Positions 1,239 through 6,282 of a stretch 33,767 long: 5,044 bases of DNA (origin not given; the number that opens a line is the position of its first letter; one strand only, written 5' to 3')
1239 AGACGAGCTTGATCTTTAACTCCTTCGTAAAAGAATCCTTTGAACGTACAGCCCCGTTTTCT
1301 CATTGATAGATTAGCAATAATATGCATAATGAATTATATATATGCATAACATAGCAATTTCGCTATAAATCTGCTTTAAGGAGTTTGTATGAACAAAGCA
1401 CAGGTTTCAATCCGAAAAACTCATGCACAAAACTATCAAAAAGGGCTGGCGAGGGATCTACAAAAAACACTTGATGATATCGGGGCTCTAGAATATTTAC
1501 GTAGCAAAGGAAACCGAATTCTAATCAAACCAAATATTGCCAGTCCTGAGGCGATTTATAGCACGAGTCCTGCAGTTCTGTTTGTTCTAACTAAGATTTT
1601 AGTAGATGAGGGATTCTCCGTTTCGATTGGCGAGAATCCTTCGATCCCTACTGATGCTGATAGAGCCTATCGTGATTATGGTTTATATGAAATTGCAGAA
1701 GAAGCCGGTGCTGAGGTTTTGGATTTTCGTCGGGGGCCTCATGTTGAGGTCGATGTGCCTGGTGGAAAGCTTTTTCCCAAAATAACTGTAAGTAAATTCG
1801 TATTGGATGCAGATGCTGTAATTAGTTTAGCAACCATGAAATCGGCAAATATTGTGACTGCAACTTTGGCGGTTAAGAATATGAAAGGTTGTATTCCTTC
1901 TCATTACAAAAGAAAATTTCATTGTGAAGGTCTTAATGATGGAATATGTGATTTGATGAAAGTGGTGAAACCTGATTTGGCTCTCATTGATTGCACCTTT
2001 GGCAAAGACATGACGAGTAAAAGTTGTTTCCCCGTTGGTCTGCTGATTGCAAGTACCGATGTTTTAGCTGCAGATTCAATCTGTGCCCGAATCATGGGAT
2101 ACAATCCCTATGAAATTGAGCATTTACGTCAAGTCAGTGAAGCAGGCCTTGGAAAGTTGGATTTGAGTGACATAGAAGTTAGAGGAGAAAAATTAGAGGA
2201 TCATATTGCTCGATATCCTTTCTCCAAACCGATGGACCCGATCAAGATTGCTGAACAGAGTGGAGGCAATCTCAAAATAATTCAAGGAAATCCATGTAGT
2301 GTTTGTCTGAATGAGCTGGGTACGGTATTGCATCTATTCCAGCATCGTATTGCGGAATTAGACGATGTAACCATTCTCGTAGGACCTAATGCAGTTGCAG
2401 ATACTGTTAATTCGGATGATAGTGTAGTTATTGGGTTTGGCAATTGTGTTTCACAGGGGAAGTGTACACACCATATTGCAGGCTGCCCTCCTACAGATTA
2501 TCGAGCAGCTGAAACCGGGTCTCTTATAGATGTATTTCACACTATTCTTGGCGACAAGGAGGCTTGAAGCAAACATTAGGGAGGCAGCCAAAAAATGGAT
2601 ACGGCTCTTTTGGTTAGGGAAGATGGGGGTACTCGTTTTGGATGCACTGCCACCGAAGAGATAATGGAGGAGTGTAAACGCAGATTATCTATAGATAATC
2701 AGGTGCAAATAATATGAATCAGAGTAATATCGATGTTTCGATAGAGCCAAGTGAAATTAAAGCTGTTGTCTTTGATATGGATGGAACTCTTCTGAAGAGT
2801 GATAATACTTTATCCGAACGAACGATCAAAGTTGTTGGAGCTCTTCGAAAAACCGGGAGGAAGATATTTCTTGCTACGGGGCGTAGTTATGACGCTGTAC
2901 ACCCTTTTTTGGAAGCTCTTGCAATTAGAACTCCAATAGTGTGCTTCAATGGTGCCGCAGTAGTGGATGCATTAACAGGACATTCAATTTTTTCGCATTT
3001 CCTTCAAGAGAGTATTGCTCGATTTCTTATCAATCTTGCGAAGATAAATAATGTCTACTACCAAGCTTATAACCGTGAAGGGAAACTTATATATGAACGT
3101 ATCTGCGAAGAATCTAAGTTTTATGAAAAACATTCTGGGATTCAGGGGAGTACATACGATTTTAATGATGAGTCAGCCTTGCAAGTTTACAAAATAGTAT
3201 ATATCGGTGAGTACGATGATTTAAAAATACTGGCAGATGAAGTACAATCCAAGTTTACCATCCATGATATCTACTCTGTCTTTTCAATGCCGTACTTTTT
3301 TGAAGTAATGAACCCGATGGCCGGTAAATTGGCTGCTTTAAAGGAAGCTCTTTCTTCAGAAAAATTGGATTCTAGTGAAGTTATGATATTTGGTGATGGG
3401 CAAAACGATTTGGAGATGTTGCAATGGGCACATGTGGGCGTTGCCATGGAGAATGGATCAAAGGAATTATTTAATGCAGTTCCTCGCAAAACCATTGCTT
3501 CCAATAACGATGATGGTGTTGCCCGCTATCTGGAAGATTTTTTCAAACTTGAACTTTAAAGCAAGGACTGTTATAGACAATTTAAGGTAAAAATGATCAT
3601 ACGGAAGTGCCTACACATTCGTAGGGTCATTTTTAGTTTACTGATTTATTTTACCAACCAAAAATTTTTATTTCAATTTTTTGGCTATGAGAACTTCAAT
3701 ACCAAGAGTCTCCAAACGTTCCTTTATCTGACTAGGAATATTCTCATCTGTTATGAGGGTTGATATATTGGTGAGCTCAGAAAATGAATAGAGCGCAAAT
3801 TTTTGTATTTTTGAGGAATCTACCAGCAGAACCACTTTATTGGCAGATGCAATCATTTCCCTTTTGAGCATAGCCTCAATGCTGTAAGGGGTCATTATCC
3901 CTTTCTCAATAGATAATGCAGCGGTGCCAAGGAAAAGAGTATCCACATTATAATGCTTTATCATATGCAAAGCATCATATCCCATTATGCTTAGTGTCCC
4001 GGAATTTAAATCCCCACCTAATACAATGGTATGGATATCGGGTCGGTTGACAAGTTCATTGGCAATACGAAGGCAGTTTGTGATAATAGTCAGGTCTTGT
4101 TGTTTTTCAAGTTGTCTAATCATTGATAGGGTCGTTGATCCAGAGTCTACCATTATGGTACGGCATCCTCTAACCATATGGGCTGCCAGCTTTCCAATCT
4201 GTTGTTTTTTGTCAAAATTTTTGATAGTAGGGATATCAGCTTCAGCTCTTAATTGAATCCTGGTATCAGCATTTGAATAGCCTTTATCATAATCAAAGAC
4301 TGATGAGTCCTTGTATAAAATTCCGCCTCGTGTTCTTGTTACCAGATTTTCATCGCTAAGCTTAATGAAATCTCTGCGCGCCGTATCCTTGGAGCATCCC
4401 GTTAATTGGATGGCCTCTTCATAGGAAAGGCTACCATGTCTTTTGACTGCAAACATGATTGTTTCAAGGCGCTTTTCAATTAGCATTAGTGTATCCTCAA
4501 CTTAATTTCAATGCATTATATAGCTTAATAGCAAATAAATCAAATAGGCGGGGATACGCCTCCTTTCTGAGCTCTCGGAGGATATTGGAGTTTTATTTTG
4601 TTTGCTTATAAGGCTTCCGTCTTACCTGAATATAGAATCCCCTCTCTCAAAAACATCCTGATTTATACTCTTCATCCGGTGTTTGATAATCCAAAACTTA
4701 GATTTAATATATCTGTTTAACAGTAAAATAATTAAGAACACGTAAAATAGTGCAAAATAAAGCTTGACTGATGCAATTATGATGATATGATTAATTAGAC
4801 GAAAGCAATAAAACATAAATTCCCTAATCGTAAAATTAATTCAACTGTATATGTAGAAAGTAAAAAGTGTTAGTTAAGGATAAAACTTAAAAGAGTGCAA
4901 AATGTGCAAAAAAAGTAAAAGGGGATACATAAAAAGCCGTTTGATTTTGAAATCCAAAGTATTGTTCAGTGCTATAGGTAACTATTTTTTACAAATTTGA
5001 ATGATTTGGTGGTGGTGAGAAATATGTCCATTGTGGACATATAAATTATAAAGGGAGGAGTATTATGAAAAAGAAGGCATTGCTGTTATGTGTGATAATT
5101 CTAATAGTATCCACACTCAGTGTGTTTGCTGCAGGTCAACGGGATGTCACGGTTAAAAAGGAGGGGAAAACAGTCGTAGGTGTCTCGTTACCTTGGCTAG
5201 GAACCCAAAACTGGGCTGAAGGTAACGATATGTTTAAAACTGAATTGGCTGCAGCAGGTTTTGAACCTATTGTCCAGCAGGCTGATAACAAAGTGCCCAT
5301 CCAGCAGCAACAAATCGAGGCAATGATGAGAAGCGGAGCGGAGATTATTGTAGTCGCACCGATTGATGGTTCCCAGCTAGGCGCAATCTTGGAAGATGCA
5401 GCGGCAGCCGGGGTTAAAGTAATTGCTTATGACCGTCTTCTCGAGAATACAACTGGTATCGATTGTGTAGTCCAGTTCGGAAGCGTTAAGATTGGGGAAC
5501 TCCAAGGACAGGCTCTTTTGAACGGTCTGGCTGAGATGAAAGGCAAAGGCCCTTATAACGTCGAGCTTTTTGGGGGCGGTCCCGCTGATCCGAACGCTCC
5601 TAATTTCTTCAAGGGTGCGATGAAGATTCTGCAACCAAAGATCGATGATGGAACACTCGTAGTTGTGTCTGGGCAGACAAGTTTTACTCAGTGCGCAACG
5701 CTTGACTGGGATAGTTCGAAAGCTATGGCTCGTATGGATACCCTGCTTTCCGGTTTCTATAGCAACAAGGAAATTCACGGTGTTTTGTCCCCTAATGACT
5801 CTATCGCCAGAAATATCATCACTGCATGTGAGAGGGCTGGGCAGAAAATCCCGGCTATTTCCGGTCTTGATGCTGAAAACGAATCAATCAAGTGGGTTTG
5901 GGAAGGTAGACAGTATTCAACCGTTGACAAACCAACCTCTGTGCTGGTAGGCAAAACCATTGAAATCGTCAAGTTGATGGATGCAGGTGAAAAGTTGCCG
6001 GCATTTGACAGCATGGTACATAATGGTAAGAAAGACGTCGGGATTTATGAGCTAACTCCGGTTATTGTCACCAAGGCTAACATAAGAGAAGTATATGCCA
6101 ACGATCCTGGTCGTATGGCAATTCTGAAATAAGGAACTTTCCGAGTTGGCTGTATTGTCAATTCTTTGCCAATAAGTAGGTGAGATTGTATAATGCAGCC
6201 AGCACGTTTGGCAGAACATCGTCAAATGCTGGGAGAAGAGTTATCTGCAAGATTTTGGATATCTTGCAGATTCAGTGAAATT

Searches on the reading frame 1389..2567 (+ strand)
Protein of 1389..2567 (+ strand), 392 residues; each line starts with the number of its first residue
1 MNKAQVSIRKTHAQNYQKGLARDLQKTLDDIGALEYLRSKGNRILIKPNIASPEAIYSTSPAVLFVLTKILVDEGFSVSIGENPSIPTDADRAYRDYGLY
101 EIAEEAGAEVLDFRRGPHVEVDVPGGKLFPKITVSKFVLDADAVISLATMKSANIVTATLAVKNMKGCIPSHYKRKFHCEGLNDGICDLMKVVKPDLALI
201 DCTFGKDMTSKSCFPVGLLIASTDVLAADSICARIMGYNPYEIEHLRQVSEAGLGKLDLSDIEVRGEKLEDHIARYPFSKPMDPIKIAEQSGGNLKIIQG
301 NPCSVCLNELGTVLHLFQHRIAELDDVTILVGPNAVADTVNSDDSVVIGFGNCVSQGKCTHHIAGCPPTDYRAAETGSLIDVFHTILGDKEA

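Call 5: search_protein_families(library=pfam, proteins=[window:1389-2567:+])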
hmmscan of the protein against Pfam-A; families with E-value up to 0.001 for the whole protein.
window:1389-2567:+ (392 aa): 1 family
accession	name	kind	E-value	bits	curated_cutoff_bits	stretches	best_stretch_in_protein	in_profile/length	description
PF04015.17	DUF362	-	1.1e-39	137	24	1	44-234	1-200/200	Domain of unknown function (DUF362)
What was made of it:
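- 1389..2567 (+): DUF362 protein (possible accessory, role unknown). Pfam DUF362 1e-39 (call 5).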

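Call 6: search_protein_families(library=ncbifam, proteins=[window:1389-2567:+])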
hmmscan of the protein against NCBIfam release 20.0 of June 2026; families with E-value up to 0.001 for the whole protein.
window:1389-2567:+ (392 aa): 1 family
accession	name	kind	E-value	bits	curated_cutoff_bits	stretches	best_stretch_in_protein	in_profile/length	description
NF052623.1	Npun_F2552_fam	equivalog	7.3e-26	91.3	500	1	6-285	3-288/314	Npun_F2552 family protein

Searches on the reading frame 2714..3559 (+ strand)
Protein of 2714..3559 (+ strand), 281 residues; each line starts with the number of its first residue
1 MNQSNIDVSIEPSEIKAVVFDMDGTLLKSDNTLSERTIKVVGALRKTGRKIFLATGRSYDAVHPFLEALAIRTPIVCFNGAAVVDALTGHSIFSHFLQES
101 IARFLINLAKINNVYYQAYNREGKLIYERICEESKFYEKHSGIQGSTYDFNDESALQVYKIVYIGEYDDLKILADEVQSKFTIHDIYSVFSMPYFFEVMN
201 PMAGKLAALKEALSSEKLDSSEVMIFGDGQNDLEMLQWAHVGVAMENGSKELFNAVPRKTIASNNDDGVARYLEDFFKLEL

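Call 5: search_protein_families(library=pfam, proteins=[window:2714-3559:+])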
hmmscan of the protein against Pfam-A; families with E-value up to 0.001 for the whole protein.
window:2714-3559:+ (281 aa): 5 families
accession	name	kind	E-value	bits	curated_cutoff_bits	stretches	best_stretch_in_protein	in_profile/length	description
PF08282.18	Hydrolase_3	-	3.6e-59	201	20.9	1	18-273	1-255/255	haloacid dehalogenase-like hydrolase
PF05116.19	S6PP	-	3.1e-13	50.3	20.3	1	153-254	112-215/247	Sucrose-6F-phosphate phosphohydrolase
PF00702.32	Hydrolase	-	4.3e-11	44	26.4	1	15-239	1-190/191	haloacid dehalogenase-like hydrolase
PF12710.13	HAD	-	3.4e-07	31.3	27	0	203-237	153-189/189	haloacid dehalogenase-like hydrolase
PF13419.12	HAD_2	-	9.2e-06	26.3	23.8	0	208-243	140-175/178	Haloacid dehalogenase-like hydrolase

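Call 6: search_protein_families(library=ncbifam, proteins=[window:2714-3559:+])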
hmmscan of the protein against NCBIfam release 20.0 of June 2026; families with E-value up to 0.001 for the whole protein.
window:2714-3559:+ (281 aa): 28 families (the best 25 are shown)
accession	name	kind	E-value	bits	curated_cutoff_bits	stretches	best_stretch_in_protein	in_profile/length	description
TIGR00099.1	Cof-subfamily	subfamily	9.8e-56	189.2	137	1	18-273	2-256/256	Cof-type HAD-IIB family hydrolase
NF007806.0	PRK10513.1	equivalog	1.9e-35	122.6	273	1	15-276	3-267/270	sugar-phosphatase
NF008213.0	PRK10976.1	equivalog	3.3e-31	108.8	386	1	17-278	4-265/266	sugar/pyridoxal phosphate phosphatase YigL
NF011705.0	PRK15126.1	equivalog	4e-28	98.5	336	1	18-277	5-262/272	HMP-PP phosphatase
NF045966.1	YcsE_rel_Pase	equivalog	9.4e-26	90.9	220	1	15-274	2-260/265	YcsE-related riboflavin metabolism phosphatase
TIGR01484.1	HAD-SF-IIB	subfamily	1.1e-25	91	41.8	1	18-245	2-221/221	HAD-IIB family hydrolase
NF007821.0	PRK10530.1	equivalog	1.8e-25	89.7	274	1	17-273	5-267/272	pyridoxal phosphatase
TIGR01487.1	Pglycolate_arch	equivalog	3.6e-20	72.7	122.75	2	15-128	1-113/215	phosphoglycolate phosphatase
NF002245.0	PRK01158.1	equivalog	1.1e-19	70.7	198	2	189-274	142-226/233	phosphoglycolate phosphatase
TIGR01482.1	SPP-subfamily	subfamily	2.1e-14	53.6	107.15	1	18-256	1-201/225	sucrose-phosphate phosphatase subfamily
TIGR01486.1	HAD-SF-IIB-MPGP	subfamily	1e-08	34.9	164.75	1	18-84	2-68/257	mannosyl-3-phosphoglycerate phosphatase family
NF001218.0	PRK00192.1-5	equivalog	1.4e-08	34.8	362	0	18-83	6-72/275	mannosyl-3-phosphoglycerate phosphatase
TIGR01494.1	ATPase_P-type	subfamily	6.7e-08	31.4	62.3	1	222-246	387-411/478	HAD-IC family P-type ATPase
TIGR01490.1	HAD-SF-IB-hyp1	subfamily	8.5e-08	32.7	98.3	1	203-240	154-191/202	HAD-IB family hydrolase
TIGR00338.1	serB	equivalog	1.1e-07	31.7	144.15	1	206-246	154-194/219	phosphoserine phosphatase SerB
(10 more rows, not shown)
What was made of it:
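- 2714..3559 (+): Cof-type HAD-IIB sugar phosphatase (possible accessory). TIGR00099 189 bits against cut-off 137 (call 6).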

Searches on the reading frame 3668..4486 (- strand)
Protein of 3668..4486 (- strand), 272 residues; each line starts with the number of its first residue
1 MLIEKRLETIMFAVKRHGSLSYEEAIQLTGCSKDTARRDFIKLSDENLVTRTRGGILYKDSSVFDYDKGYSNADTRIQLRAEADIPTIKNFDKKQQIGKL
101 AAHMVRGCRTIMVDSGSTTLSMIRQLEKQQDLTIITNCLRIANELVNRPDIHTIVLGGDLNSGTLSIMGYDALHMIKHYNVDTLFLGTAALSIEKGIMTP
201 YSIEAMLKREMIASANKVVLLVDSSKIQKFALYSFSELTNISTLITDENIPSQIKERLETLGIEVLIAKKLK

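Call 5: search_protein_families(library=pfam, proteins=[window:3668-4486:-])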
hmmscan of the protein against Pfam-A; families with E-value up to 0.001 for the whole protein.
window:3668-4486:- (272 aa): 2 families
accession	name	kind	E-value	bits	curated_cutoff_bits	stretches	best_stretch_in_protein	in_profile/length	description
PF00455.28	DeoRC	-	8.5e-50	169.3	31.8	1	90-248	2-160/160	DeoR C terminal sensor domain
PF08220.18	HTH_DeoR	-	1.7e-12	47.3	21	1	6-61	1-56/57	DeoR-like helix-turn-helix domain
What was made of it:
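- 3668..4486 (-): DeoR-family regulator, divergent from the importer genes. Pfam HTH_DeoR plus DeoRC (call 5).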

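Call 6: search_protein_families(library=ncbifam, proteins=[window:3668-4486:-])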
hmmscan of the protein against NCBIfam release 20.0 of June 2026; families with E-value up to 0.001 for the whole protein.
window:3668-4486:- (272 aa): 10 families
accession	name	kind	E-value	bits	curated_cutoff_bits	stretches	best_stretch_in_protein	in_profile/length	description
NF040755.1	AgaR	equivalog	3.8e-48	163.9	260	1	5-268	6-256/256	transcriptional repressor AgaR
NF041397.1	TranRegGlpR_Halo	equivalog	8.6e-47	159.9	300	1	1-266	1-250/253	HTH-type transcriptional regulator GlpR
NF007316.0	PRK09802.1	equivalog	8.3e-44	149.8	351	1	5-269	17-268/269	DeoR family transcriptional regulator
NF007753.1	PRK10434.1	equivalog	2.9e-41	141.7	350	1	1-267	1-252/253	glucitol operon DNA-binding transcriptional repressor SrlR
NF040890.1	trans_reg_YgbI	equivalog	1.5e-36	126.2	400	1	5-269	5-253/253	DNA-binding transcriptional repressor YgbI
NF010034.0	PRK13509.1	equivalog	1.9e-32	112.7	244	1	5-267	5-250/251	HTH-type transcriptional regulator UlaR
NF008154.0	PRK10906.1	equivalog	1.5e-27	96.5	331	1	5-263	5-247/252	DeoR/GlpR family transcriptional regulator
NF040887.2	trans_reg_YciT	exception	5e-22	78.7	450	1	5-266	3-244/246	DNA-binding transcriptional regulator YciT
NF007961.0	PRK10681.1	equivalog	7.9e-21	74.6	244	1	4-256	6-241/252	DNA-binding transcriptional repressor DeoR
NF007720.0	PRK10411.1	equivalog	5.2e-17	62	259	1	6-249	5-234/243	L-fucose operon activator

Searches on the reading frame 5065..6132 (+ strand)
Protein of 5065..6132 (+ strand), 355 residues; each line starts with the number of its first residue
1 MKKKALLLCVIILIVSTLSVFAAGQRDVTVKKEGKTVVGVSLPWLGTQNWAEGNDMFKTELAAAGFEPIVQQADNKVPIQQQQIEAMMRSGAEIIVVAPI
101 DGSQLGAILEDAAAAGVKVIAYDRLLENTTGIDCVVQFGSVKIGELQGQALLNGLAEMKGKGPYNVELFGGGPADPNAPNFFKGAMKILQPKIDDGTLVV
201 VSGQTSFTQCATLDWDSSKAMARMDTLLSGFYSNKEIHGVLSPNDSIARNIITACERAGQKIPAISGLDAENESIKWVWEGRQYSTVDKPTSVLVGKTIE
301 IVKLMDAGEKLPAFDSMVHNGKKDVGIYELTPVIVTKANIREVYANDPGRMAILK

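Call 5: search_protein_families(library=pfam, proteins=[window:5065-6132:+])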
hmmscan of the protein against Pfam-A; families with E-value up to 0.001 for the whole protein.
window:5065-6132:+ (355 aa): 2 families
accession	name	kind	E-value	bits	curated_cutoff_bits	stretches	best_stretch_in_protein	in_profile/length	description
PF13407.12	Peripla_BP_4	-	1.2e-47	163.1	35.1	1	38-305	1-253/258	Periplasmic binding protein domain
PF00532.27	Peripla_BP_1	-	1.4e-06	28.4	22.2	1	42-153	8-117/281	Periplasmic binding proteins and sugar binding domain of LacI family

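Call 6: search_protein_families(library=ncbifam, proteins=[window:5065-6132:+])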
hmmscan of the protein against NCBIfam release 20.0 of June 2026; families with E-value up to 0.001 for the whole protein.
window:5065-6132:+ (355 aa): 7 families
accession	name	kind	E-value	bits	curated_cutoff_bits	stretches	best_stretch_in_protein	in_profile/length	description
NF040907.2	ChvE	equivalog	3.7e-88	295.9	460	1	38-343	1-312/324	multiple monosaccharide ABC transporter substrate-binding protein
TIGR02634.1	xylF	equivalog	3.8e-50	171.2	389.55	1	38-344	1-292/302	D-xylose ABC transporter substrate-binding protein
NF007680.0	PRK10355.1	equivalog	2e-49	168.6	504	1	31-346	23-321/331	D-xylose ABC transporter substrate-binding protein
NF045705.1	SurfProtP46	equivalog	3.5e-18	65.5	800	1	71-307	84-350/412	surface antigen P46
NF011924.1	PRK15395.1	equivalog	8.8e-09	34.9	420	1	63-305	54-295/329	galactose/glucose ABC transporter substrate-binding protein MglB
NF007936.0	PRK10653.1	equivalog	3.3e-08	33.2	337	1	55-311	46-282/295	ribose ABC transporter substrate-binding protein RbsB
NF041827.1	YtfQ_transport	equivalog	3.1e-06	26.4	510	1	52-288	42-269/320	galactofuranose ABC transporter, galactofuranose-binding protein YtfQ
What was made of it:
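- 5065..6132 (+): ChvE-like periplasmic sugar-binding protein of a CUT2 ABC importer. NCBIfam ChvE 296 bits, below cut-off 460 (call 6).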

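Call 52: search_solved_structures(query=window:5065-6132:+, max_evalue=1e-10)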
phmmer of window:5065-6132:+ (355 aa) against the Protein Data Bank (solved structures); distinct sequences matched with E-value up to 1e-10: 9.
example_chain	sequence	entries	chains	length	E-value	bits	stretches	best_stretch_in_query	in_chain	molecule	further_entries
3urm_A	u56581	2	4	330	6.1e-68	232.6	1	35-345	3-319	Multiple sugar-binding periplasmic receptor ChvE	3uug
4wwh_A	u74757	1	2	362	3.9e-65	223.4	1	33-345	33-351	ABC transporter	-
4ys6_A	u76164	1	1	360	2.9e-54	187.6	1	29-344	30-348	Putative solute-binding component of ABC transporter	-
4ywh_A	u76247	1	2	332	3.6e-44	154.4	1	36-345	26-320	ABC TRANSPORTER SOLUTE BINDING PROTEIN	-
3m9w_A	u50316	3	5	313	7.4e-41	143.5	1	37-347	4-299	D-xylose-binding periplasmic protein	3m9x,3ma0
4rxu_A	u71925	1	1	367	1.4e-39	139.3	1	35-343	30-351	Periplasmic sugar-binding protein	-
6rqg_A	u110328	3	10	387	3.1e-15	59.3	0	88-156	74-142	46 kDa surface antigen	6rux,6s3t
2ioy_A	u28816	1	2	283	2.5e-12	49.7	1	63-314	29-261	Periplasmic sugar-binding protein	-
4ry9_A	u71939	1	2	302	9.5e-11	44.6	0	34-342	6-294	Periplasmic binding protein/LacI transcriptional regulator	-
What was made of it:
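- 5065..6132 (+): Best PDB match is ChvE 3urm, 6e-68 (call 52).
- The binding protein is ChvE-like, that is, of the aldopyranose-binding type (calls 6, 52).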
